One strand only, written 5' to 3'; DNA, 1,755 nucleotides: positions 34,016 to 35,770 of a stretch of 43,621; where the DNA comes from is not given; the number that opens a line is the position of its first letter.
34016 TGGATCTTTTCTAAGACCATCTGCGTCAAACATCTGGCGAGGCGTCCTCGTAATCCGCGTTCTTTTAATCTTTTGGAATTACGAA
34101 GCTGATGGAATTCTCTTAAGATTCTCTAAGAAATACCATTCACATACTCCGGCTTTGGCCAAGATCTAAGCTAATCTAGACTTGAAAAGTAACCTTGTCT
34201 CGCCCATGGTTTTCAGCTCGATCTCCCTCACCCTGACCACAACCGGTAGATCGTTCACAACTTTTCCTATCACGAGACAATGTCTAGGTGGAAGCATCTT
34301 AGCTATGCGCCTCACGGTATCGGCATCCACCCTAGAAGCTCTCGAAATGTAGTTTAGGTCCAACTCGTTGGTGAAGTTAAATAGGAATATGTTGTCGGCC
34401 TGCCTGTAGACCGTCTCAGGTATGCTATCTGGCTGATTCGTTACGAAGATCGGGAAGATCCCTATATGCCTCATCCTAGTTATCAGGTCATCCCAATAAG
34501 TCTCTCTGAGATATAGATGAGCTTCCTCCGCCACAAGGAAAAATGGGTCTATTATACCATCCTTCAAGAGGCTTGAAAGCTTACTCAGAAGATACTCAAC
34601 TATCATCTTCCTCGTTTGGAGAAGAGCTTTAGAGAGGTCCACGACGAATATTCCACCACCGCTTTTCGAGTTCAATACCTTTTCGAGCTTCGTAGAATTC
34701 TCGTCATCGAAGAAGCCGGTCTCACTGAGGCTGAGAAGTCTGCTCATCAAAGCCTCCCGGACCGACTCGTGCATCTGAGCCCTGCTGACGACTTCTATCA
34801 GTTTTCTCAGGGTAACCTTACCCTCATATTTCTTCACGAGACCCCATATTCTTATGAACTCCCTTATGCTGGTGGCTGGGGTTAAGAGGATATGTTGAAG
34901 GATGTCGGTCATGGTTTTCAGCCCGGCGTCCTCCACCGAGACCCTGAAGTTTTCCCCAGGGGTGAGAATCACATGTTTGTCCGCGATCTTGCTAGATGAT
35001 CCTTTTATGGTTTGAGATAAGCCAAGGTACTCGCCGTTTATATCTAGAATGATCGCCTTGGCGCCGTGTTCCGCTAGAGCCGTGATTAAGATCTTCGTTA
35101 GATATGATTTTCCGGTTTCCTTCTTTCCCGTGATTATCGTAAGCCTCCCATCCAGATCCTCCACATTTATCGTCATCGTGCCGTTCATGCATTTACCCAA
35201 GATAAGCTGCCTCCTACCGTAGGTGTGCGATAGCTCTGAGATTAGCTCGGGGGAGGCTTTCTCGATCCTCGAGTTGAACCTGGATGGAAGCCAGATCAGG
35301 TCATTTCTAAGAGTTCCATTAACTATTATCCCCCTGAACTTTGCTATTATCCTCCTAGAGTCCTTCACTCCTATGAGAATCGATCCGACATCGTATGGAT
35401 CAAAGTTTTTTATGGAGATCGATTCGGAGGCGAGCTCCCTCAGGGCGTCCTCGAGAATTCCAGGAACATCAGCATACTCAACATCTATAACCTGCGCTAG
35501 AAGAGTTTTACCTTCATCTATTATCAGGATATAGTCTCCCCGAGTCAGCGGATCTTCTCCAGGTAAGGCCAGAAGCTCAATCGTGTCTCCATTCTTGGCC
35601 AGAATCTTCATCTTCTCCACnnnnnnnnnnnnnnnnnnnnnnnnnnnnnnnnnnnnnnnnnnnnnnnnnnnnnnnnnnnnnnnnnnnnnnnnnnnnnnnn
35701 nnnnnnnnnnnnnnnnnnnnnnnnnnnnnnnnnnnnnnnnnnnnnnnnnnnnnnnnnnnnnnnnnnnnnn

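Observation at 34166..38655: Unassigned module: NurA-like/HerA-like pair without Mre11-Rad50, flanked by four paralogous beta-hairpin + winged-helix proteins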

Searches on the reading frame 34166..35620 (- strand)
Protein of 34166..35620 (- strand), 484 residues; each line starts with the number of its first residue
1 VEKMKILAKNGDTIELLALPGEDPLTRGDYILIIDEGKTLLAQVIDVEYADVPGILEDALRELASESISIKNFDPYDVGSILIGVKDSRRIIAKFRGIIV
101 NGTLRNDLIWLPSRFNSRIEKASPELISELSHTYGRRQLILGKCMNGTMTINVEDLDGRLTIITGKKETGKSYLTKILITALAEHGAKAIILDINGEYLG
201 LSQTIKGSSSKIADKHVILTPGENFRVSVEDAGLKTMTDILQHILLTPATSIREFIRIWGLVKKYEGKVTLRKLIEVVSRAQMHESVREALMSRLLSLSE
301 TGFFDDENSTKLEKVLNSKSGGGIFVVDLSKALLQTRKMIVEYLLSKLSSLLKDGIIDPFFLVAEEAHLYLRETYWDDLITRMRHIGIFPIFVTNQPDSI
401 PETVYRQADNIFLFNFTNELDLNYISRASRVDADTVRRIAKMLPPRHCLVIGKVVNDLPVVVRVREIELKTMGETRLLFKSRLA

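Call 3: search_protein_families(library=pfam, proteins=[window:34166-35620:-], max_evalue=1)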
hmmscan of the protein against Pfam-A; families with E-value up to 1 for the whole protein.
window:34166-35620:- (484 aa): 12 families
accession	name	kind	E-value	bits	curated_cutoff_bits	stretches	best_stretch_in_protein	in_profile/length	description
PF01935.23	DUF87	-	9.1e-13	49.2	23.2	1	169-347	34-219/220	Helicase HerA, central domain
PF05872.18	HerA_C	-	0.00029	20.1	22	2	156-204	19-67/502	Helicase HerA-like C-terminal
PF19044.6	P-loop_TraG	-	0.00052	19.2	25.8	1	159-208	30-79/413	TraG P-loop domain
PF10412.15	TrwB_AAD_bind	-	0.002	17.5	20.5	1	159-199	16-56/387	Type IV secretion-system coupling protein DNA-binding domain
PF01656.29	CbiA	-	0.0021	18.5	25.4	1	161-278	2-96/125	CobQ/CobB/MinD/ParA nucleotide binding domain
PF13401.12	AAA_22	-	0.0048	17.7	27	1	159-245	6-55/130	AAA domain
PF12846.13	AAA_10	-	0.028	13.9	27.5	1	161-208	24-71/362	AAA-like domain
PF00004.35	AAA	-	0.05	14.5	21.2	0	162-212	2-46/131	ATPase family associated with various cellular activities (AAA)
PF10609.15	ParA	-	0.1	12.5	27.1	1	160-202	6-50/246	NUBPL iron-transfer P-loop NTPase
PF20720.3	nSTAND3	-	0.11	12.6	27.2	1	160-192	19-51/155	Novel STAND NTPase 3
PF16575.11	CLP1_P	-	0.19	12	26.6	1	165-194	1-30/188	mRNA cleavage and polyadenylation factor CLP1 P-loop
PF00910.28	RNA_helicase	-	0.23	12.4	21.5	1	162-186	2-26/105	RNA helicase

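Call 4: search_protein_families(library=padloc, proteins=[window:34166-35620:-], max_evalue=1)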
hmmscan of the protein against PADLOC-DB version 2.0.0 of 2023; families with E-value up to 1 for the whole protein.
window:34166-35620:- (484 aa): 21 families
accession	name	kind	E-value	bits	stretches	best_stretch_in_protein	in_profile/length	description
PDLC04140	mad8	-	4.1e-16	57.4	1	154-476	23-311/314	mads_8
PDLC04105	HerA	-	2.9e-15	53.8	2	306-475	361-546/576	-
PDLC04103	HerA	-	4.7e-14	49.6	2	145-225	159-234/579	-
PDLC02185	HerA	-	2.2e-12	44.5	2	358-466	445-563/585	-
PDLC04102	HerA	-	1.6e-11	41.2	2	358-468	504-623/654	-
PDLC04100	HerA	-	7e-11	39.5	2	358-465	439-556/580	-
PDLC04097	HerA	-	7.3e-08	29.5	1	376-468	505-596/618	-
PDLC04106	HerA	-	8.2e-08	29.2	2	359-473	511-637/667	-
PDLC02188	HerA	-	1.3e-05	22.3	1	383-469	462-547/578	-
PDLC04098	HerA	-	5.2e-05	20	1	384-470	567-652/686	-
PDLC04107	HerA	-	0.00029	18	1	137-222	145-231/306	-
PDLC04104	HerA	-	0.00062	16.6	1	312-466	169-338/379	-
PDLC04101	HerA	-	0.0026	14.5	1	135-216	142-220/400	-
PDLC03490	REase_II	-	0.0031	15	1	343-441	19-115/321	Type II restriction enzyme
PDLC04099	HerA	-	0.0045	14.3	1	137-199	145-211/214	-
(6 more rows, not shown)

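Call 11: search_solved_structures(query=window:34166-35620:-, max_evalue=0.01)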
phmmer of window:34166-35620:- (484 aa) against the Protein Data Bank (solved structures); distinct sequences matched with E-value up to 0.01: 9.
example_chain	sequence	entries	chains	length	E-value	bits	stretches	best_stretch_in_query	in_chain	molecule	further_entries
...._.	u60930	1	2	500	1.2e-08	37.3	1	140-474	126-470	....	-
9c1m_M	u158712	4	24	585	4e-05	25.7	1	342-464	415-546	ATP-binding protein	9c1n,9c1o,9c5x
8wet_A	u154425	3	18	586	0.00018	23.5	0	359-429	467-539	TdpA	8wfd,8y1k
8j4u_M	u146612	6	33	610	0.00043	22.3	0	324-465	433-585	Nucleoside triphosphate hydrolase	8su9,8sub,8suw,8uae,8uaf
9x1l_A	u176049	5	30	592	0.00058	21.9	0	356-466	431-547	DNA helicase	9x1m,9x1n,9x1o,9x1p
8wiv_A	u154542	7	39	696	0.00069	21.6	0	355-455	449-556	Helicase HerA central domain-containing protein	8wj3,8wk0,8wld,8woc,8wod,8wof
8xau_A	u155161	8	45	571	0.0012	20.8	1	359-466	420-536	ATP-binding protein | HerA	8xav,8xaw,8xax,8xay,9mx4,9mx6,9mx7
4kfr_A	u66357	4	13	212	0.0012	20.8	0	376-449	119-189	Genome packaging NTPase B204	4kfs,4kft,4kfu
4r2h_A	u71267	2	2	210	0.0016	20.4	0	376-433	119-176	STIV B204 ATPase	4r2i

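Call 13: search_protein_families(library=ncbifam, proteins=[window:34166-35620:-], max_evalue=1)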
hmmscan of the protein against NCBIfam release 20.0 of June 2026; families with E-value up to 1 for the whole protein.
window:34166-35620:- (484 aa): 15 families
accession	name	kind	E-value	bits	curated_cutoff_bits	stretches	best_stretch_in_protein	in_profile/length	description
NF042943.1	HerA_antiphage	equivalog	1.1e-12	47.3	800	2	305-467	376-552/566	anti-phage-associated helicase HerA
NF053655.1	CedD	equivalog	9e-12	44.4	600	1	142-441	202-504/527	DNA-translocating ATPase CedD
NF040937.1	HerA_Thermprot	equivalog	3.2e-09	35.7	800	2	351-473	342-470/487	DNA double-strand break repair helicase HerA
NF042944.1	HerA_antiphage_2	equivalog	5.3e-05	22.2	850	1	359-469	428-547/576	anti-phage-associated helicase HerA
NF053622.1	ATPseBagAMYCTU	equivalog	0.0023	17.4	400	1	158-223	7-71/325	ATPase BagA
NF045975.1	VirB4_plasma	equivalog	0.0039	15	590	1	162-209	519-566/894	Mbov_0397 family ICE element conjugal transfer ATPase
TIGR02746.1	TraC-F-type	equivalog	0.01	13.8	567.05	1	162-221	434-494/800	type IV secretion system protein TraC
TIGR00929.1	VirB4_CagE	subfamily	0.021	13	643.1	1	161-383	440-659/792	VirB4 family type IV secretion/conjugal transfer ATPase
NF045971.1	conju_CD1110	equivalog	0.023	12.9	325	1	146-213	403-471/752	VirB4-like conjugal transfer ATPase, CD1110 family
TIGR01768.1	GGGP-family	subfamily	0.047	13.2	113.25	1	377-451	45-115/224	geranylgeranylglyceryl phosphate synthase family protein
TIGR01969.1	minD_arch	subfamily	0.083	12.1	201.75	1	160-194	3-37/251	cell division ATPase MinD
TIGR03420.1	DnaA_homol_Hda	equivalog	0.085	12.4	194.8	1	155-196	35-76/226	DnaA regulatory inactivator Hda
NF006080.0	PRK08226.1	equivalog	0.13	11.7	356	1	155-217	3-61/263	SDR family oxidoreductase UcpA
NF041136.1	MrpORP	equivalog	0.15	11.3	450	1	157-195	5-43/365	iron-sulfur cluster carrier protein MrpORP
NF006746.0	PRK09270.1-5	subfamily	0.15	10.9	250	1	160-196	23-59/210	nucleoside/nucleotide kinase family protein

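Call 31: find_homologous_proteins(query=window:34166-35620:-, max_evalue=0.001)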
Query window:34166-35620:- (484 aa): 2638 proteins with E <= 0.001 among 8000 candidates; the best 120 are listed.
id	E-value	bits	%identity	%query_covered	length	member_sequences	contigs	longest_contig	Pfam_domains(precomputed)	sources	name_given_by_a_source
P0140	0.0e+0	1043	100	99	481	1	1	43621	PF01935.24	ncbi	-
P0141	1.3e-269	912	85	100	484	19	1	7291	PF01935.24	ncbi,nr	ncbi:MAG: hypothetical protein DRN61_01300 [Thaumarchaeota archaeon]|nr:MAG: hypothetical protein DR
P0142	2.1e-266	902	84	99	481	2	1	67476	PF01935.24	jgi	-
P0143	2.0e-258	876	80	99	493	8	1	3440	PF01935.24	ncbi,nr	ncbi:MAG: hypothetical protein DRN59_02885 [Thaumarchaeota archaeon]|nr:MAG: hypothetical protein DR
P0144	1.5e-255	866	80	99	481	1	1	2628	PF01935.24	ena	-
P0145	1.5e-254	863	79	99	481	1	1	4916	PF01935.24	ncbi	-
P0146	1.7e-252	856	79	99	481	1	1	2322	PF01935.24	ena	-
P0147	1.1e-251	853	79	99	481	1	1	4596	PF01935.24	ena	-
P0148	2.3e-250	849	78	99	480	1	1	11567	PF01935.24,PF05872.19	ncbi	ncbi:MAG: ATP-binding protein [Nitrososphaerota archaeon]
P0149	2.6e-250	849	78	99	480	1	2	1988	PF01935.24,PF05872.19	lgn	-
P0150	3.0e-250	849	78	99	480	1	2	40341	PF01935.24,PF05872.19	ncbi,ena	ncbi:MAG: ATP-binding protein [Nitrososphaerota archaeon]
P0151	3.3e-250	848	78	99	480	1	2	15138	PF01935.24,PF05872.19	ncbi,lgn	ncbi:MAG: ATP-binding protein [Nitrososphaerota archaeon]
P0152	3.6e-250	848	78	99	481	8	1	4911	PF01935.24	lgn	-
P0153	4.3e-250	848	78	99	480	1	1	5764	PF01935.24,PF05872.19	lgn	-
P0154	7.4e-250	847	78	99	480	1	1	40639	PF01935.24,PF05872.19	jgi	-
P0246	8.3e-135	468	45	99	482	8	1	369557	PF01935.24,PF05872.19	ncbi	-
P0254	1.1e-133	464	48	99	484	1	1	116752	PF01935.24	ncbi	ncbi:MAG: ATP-binding protein [Candidatus Bathyarchaeia archaeon]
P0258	4.8e-133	462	48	99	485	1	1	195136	PF01935.24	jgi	jgi:DNA helicase HerA-like ATPase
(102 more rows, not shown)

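Call 33: find_encoding_contigs(protein=P0254, flank=8000, max_places=1)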
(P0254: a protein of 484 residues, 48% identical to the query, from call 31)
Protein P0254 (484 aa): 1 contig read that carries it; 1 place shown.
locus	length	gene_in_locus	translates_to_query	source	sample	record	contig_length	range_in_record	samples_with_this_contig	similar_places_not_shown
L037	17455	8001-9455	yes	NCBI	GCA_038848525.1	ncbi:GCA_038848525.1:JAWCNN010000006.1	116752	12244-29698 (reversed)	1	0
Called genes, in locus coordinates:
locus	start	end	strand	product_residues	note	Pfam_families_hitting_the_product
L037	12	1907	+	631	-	PF02934:GatB_N, PF02938:GAD, PF02637:GatB_Yqey, PF09424:YqeY (weak)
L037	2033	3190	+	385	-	PF00801:PKD (faint), PF07679:I-set (faint), PF13895:Ig_2 (faint), PF13927:Ig_3 (weak)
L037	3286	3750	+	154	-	-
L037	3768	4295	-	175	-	PF00589:Phage_integrase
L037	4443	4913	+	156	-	-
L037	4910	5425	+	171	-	-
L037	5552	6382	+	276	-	-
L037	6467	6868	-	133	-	-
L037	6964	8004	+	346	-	-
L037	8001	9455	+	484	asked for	PF01935:DUF87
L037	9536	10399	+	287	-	-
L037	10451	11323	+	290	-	-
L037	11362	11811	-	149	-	PF00293:NUDIX, PF14815:NUDIX_4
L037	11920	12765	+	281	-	PF02511:Thy1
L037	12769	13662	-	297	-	PF01061:ABC2_membrane, PF12698:ABC2_membrane_3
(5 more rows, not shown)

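Call 34: find_encoding_contigs(protein=P0246, flank=8000, max_places=1)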
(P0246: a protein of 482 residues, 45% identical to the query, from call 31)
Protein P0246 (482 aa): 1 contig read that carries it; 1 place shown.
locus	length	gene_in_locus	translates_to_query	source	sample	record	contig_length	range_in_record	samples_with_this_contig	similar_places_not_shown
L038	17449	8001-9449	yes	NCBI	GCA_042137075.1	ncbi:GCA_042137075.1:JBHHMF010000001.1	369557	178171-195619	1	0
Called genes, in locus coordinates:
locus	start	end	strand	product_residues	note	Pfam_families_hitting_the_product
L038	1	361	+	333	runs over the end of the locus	PF00297:Ribosomal_L3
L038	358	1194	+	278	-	PF00573:Ribosomal_L4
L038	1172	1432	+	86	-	PF00276:Ribosomal_L23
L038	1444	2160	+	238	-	PF00181:Ribosomal_L2_N (weak), PF03947:Ribosomal_L2_C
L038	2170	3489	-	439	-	PF05221:AdoHcyase, PF00670:AdoHcyase_NAD, PF02826:2-Hacid_dh_C, PF07991:KARI_N (weak)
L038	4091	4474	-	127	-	PF04313:HSDR_N (faint)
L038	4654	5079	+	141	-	PF01873:eIF-5_eIF-2B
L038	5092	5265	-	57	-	-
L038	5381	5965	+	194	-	PF00352:TBP, PF11858:DUF3378 (faint), PF00352:TBP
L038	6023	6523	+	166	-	-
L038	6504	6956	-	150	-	-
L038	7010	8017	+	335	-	PF09376:NurA (faint)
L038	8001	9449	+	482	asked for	PF01935:DUF87, PF05872:HerA_C (faint)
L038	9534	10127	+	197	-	PF22175:Ogg-HhH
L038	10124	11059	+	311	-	PF17125:Methyltr_RsmF_N, PF01189:Methyltr_RsmB-F, PF01728:FtsJ (faint)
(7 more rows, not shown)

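Call 35: find_encoding_contigs(protein=P0258, flank=8000, max_places=1)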
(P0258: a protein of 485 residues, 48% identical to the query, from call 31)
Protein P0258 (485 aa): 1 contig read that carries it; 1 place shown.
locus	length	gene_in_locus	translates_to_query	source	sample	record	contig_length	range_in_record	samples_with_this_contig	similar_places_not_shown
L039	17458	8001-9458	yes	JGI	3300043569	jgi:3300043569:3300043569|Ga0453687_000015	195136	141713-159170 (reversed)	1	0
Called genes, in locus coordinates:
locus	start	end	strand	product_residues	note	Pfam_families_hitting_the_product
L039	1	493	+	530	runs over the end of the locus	PF23613:ELP3_N, PF04055:Radical_SAM, PF16199:Radical_SAM_C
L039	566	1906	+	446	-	PF18195:GatD_N, PF00710:Asparaginase, PF17763:Asparaginase_C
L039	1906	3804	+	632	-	PF02934:GatB_N, PF02938:GAD, PF02637:GatB_Yqey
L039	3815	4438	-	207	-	-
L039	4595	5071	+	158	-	-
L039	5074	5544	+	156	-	-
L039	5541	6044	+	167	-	-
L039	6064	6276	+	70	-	PF10049:DUF2283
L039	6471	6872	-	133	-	-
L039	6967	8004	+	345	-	-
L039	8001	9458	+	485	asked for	PF01935:DUF87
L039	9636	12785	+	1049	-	PF01011:PQQ (faint), PF13360:PQQ_2, PF13570:Beta-prop_ACSF4, PF13360:PQQ_2, PF13570:Beta-prop_ACSF4, PF13360:PQQ_2, PF18998:Flg_new_2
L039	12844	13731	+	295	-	-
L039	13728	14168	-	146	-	PF00293:NUDIX, PF14815:NUDIX_4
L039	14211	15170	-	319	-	PF01061:ABC2_membrane, PF12698:ABC2_membrane_3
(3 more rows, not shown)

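Call 101: search_solved_structures(query=A9, max_evalue=0.001, show_alignments=1)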
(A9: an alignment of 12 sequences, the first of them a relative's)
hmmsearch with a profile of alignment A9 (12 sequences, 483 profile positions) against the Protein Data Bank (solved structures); distinct sequences matched with E-value up to 0.001: 9.
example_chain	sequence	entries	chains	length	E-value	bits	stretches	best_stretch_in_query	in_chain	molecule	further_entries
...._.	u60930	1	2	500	2.5e-18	68.9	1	119-470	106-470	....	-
8j4u_M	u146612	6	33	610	6.2e-10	41.2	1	314-460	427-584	Nucleoside triphosphate hydrolase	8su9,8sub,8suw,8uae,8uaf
9c1m_M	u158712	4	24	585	7.8e-10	40.9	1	297-460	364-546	ATP-binding protein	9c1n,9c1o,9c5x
9x1l_A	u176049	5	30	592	1.5e-09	40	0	354-463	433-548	DNA helicase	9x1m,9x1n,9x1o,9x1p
8wiv_A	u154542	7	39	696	4.9e-08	35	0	354-452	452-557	Helicase HerA central domain-containing protein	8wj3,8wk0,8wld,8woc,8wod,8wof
8xau_A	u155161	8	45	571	9.6e-07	30.7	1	334-464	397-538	ATP-binding protein | HerA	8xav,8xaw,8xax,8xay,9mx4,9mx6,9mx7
8wet_A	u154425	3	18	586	6.8e-06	27.9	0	308-424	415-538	TdpA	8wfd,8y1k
4r2h_A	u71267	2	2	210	5.3e-05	25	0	377-436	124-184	STIV B204 ATPase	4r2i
4kfr_A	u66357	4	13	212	0.00041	22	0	373-436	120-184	Genome packaging NTPase B204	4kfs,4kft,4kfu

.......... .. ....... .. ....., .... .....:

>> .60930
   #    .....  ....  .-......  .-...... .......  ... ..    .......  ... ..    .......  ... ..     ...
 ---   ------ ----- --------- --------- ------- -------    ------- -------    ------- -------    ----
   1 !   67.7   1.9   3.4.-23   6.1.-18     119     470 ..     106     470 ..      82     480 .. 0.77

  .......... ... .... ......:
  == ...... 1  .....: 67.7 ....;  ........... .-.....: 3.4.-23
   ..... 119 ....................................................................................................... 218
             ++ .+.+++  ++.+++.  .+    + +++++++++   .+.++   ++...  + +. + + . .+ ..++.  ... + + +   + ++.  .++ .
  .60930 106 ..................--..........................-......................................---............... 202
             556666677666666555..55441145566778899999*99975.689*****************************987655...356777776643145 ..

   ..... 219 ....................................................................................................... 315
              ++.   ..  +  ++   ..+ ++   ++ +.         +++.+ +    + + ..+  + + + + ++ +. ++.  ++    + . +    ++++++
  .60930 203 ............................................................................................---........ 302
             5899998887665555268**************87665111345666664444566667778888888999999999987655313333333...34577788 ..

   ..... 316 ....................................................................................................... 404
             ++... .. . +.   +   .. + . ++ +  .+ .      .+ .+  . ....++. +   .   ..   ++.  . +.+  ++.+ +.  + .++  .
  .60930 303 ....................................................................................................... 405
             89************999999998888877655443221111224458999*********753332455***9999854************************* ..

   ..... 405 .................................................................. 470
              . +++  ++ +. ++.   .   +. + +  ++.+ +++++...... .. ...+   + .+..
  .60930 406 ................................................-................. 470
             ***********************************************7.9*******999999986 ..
